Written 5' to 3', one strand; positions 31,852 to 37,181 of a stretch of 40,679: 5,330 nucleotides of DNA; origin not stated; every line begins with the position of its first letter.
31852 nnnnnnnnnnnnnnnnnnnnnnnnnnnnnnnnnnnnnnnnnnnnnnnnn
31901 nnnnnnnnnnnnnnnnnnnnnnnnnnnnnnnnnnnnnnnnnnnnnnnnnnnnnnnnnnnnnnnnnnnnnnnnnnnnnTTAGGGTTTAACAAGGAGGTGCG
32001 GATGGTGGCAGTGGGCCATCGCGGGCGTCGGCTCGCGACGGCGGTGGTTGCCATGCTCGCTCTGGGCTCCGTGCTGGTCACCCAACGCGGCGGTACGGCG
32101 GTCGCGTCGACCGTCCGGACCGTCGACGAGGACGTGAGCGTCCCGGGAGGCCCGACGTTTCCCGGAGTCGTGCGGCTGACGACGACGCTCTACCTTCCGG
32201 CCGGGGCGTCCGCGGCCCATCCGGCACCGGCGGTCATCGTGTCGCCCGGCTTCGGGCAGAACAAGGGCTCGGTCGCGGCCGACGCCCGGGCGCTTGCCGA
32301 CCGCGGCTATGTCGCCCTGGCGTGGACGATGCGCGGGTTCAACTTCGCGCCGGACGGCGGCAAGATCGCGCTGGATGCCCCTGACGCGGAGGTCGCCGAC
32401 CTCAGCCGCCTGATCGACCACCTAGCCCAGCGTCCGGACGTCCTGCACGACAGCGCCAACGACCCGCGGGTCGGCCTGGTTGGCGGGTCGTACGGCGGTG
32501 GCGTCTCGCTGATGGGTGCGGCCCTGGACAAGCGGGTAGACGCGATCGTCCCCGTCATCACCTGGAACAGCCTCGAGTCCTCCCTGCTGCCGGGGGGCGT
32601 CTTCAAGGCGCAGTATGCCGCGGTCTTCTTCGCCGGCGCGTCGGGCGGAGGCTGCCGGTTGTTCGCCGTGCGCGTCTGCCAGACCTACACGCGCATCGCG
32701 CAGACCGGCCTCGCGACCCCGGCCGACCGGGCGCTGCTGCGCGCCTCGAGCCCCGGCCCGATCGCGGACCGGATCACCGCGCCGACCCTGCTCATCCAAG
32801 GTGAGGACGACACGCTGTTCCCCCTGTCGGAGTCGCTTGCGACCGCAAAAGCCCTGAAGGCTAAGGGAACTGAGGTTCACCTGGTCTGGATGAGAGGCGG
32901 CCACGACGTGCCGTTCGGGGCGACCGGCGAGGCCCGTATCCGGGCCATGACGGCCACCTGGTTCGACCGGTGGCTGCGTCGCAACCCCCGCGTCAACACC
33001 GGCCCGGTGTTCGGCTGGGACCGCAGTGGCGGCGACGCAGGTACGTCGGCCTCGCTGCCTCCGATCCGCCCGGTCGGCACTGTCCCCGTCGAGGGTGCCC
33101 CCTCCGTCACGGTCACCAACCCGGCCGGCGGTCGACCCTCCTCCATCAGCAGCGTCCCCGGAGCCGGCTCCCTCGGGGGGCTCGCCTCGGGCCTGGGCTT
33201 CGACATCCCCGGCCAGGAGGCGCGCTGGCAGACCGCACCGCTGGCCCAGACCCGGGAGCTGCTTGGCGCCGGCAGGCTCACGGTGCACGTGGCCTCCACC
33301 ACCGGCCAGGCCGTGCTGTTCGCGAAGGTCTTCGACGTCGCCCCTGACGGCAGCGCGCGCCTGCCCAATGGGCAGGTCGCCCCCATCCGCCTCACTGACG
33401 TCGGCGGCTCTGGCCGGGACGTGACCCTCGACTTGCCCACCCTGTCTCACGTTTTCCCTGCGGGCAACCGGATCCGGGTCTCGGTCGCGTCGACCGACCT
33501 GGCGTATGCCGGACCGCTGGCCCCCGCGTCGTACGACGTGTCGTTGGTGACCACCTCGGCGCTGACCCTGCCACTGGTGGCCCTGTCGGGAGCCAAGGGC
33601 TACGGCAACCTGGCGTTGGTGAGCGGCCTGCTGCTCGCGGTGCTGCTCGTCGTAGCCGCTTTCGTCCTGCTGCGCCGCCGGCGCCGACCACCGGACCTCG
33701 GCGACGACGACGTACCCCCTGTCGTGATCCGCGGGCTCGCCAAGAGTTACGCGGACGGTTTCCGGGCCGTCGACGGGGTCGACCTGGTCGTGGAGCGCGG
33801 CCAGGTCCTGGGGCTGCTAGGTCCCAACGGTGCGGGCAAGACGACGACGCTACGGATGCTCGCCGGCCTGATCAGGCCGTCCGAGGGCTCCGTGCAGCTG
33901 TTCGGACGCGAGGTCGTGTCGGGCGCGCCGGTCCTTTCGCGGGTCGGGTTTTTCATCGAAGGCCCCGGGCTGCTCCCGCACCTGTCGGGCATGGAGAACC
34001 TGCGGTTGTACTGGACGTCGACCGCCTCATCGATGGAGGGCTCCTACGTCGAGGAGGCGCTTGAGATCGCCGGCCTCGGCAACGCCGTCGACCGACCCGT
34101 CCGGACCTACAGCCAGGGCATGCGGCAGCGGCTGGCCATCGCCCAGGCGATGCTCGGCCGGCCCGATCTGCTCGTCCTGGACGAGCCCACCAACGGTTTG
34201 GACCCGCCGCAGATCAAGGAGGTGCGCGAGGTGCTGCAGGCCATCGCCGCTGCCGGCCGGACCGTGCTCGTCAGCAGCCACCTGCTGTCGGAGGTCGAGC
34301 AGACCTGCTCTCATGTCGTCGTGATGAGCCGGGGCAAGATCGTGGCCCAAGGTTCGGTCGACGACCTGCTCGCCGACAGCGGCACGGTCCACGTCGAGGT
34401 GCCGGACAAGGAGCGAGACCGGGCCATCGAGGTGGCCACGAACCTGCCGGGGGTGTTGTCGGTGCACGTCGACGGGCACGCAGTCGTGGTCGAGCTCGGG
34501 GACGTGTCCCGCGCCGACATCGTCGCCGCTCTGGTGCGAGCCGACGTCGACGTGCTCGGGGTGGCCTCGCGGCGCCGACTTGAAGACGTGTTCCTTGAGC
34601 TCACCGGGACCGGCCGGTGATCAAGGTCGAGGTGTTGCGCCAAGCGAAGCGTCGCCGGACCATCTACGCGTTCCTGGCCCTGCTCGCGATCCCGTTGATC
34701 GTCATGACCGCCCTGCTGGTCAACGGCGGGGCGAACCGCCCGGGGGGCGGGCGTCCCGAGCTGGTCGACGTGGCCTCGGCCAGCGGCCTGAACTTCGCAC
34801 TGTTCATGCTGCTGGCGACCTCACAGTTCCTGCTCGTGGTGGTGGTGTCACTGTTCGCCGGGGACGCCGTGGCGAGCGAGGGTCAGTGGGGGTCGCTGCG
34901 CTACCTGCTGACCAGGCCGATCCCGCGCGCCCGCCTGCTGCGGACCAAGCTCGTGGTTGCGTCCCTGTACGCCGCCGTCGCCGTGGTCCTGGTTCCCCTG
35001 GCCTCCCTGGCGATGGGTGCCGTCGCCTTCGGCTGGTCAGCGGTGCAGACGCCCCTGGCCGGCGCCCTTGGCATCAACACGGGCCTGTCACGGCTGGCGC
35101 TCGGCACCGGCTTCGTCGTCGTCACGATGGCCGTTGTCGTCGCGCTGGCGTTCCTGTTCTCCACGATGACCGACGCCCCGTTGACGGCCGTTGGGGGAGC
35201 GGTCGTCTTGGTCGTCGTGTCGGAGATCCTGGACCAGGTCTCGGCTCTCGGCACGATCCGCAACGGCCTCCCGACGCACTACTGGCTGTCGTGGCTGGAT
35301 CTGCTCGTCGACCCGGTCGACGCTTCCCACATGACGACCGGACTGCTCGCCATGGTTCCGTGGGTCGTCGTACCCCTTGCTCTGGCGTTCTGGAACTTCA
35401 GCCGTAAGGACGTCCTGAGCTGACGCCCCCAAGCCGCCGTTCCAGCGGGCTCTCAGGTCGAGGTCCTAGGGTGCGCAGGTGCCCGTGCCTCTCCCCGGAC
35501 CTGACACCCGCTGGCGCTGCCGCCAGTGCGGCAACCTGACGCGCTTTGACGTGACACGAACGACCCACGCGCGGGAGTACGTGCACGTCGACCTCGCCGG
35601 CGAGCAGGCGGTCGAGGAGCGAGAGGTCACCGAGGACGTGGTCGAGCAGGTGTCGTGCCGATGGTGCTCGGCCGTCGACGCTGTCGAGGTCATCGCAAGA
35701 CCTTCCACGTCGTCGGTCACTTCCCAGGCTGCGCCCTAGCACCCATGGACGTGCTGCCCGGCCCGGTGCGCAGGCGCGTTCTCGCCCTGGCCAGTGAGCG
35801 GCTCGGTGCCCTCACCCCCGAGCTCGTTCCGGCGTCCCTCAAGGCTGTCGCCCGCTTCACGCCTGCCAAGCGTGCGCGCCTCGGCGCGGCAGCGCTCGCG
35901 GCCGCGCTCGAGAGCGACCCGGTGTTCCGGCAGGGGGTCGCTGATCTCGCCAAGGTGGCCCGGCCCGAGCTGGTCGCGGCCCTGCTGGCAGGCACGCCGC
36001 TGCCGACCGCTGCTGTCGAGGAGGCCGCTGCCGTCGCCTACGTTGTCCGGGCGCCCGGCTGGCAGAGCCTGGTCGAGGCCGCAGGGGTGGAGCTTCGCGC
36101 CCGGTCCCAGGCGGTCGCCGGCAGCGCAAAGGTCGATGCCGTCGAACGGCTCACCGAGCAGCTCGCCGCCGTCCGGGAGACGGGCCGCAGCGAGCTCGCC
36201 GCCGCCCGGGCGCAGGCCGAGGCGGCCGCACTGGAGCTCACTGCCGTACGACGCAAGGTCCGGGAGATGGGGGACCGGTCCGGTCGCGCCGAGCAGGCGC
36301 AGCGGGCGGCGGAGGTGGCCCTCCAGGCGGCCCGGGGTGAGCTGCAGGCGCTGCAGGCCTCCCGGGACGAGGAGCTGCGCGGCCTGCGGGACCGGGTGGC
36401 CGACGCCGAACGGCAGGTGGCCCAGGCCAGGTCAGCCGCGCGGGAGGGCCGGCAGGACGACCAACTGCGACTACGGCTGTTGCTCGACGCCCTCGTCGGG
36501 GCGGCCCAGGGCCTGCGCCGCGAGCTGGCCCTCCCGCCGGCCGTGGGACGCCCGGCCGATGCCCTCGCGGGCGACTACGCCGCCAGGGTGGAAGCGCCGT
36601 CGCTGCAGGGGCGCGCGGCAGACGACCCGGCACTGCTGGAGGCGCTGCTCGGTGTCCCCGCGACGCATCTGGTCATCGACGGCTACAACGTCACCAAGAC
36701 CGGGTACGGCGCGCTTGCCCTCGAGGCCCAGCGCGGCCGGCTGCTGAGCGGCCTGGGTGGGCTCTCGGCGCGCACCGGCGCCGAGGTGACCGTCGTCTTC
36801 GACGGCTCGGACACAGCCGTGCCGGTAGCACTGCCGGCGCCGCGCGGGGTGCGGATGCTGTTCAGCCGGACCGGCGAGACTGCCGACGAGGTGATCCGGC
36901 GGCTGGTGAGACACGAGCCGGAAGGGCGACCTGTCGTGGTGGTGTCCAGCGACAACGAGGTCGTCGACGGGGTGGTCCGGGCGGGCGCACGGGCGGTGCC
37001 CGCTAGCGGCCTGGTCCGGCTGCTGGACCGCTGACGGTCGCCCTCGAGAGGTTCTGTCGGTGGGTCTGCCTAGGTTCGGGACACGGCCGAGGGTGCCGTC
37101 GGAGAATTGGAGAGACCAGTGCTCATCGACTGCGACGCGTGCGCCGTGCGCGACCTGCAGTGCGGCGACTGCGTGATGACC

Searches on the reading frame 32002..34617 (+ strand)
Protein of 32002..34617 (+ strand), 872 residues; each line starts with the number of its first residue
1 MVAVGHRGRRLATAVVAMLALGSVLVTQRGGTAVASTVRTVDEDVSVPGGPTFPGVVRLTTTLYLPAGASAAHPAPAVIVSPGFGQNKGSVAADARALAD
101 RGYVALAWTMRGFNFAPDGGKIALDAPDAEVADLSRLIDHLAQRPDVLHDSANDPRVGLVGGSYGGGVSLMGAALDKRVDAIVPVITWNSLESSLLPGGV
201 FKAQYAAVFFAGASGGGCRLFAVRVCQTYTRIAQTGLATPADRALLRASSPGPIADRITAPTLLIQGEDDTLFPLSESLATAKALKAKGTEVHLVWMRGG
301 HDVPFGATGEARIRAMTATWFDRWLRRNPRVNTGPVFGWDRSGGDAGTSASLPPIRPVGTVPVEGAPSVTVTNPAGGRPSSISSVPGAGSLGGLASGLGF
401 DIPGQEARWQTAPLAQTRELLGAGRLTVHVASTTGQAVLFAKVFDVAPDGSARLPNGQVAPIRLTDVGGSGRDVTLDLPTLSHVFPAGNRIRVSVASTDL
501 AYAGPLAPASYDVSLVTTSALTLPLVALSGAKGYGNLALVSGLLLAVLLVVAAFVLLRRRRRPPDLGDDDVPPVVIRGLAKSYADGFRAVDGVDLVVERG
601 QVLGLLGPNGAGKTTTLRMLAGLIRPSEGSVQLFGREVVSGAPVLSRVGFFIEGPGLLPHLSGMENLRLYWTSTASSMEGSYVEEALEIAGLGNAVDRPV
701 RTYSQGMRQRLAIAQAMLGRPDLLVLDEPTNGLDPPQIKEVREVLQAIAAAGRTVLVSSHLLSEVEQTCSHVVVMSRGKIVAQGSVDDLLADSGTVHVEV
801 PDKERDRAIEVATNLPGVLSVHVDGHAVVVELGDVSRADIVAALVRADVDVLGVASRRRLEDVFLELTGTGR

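Call 83: search_protein_families(library=pfam, proteins=[window:32002-34617:+], max_evalue=0.001)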
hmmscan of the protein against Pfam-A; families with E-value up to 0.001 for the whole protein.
window:32002-34617:+ (872 aa): 10 families
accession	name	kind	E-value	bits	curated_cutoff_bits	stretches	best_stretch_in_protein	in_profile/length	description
PF00005.33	ABC_tran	-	3.8e-30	105.7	25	1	591-731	2-137/137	ABC transporter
PF02129.25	Peptidase_S15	-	4.4e-17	63.1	23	1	57-206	3-148/262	X-Pro dipeptidyl-peptidase (S15 family)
PF13304.12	AAA_21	-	1.8e-13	51.7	27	1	693-762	228-300/304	AAA domain, putative AbiEii toxin, Type IV TA system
PF08530.16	PepX_C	-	2e-11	44.7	22.5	1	407-505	80-186/217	X-Pro dipeptidyl-peptidase C-terminal non-catalytic domain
PF12740.14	PETase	-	1.3e-10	41.6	28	1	62-190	43-160/263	PET hydrolase-like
PF12146.15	Hydrolase_4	-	1.8e-10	41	27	1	73-180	2-102/239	Serine aminopeptidase, S33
PF00326.27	Peptidase_S9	-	3.2e-10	40.3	22.6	1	208-326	88-211/213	Prolyl oligopeptidase family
PF00561.26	Abhydrolase_1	-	1.8e-07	31.6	25.8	1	76-187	1-102/245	alpha/beta hydrolase fold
PF01738.24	DLH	-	3e-07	30.7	21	1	68-184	10-126/217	Dienelactone hydrolase family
PF03959.19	FSH1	-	8.5e-05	22.8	21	1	254-306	155-204/211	Serine hydrolase (FSH1)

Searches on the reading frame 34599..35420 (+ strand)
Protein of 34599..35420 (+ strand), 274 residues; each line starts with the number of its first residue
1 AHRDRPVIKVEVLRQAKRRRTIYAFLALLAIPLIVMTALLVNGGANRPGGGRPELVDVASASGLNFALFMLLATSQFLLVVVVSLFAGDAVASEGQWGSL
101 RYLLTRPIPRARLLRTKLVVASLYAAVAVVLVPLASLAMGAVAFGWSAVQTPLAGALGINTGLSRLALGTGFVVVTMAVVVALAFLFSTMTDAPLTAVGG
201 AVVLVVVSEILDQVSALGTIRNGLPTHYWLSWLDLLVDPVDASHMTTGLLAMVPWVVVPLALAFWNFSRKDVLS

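Call 83: search_protein_families(library=pfam, proteins=[window:34599-35420:+], max_evalue=0.001)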
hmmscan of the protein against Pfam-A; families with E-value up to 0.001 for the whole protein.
window:34599-35420:+ (274 aa): 2 families
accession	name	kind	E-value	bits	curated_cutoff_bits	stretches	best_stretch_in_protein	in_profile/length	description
PF12679.13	ABC2_membrane_2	-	5.6e-13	49.2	27.2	1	13-272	9-283/283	ABC-2 family transporter protein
PF12730.13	ABC2_membrane_4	-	4.3e-10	40.3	27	1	8-189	2-164/179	ABC-2 family transporter protein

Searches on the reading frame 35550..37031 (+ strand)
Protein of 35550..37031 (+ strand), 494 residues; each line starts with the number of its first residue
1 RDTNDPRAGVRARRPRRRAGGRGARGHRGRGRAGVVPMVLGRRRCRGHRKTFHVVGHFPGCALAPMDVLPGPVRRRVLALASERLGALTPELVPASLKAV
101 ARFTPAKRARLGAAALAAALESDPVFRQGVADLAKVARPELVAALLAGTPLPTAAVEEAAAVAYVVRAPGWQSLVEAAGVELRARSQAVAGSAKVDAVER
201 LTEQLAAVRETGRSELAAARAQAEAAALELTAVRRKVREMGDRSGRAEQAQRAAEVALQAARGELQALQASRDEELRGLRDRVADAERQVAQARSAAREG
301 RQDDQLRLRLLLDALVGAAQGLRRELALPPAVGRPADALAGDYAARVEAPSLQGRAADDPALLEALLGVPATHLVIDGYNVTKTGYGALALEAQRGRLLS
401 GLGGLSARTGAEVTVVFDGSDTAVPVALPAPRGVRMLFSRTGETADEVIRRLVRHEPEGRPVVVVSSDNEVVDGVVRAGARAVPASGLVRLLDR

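Call 83: search_protein_families(library=pfam, proteins=[window:35550-37031:+], max_evalue=0.001)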
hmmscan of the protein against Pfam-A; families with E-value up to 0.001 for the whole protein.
window:35550-37031:+ (494 aa): 1 family
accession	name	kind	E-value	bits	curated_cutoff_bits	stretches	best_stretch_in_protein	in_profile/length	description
PF05991.17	NYN_YacP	-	4.4e-17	63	24.6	1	374-492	1-127/166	YacP-like NYN domain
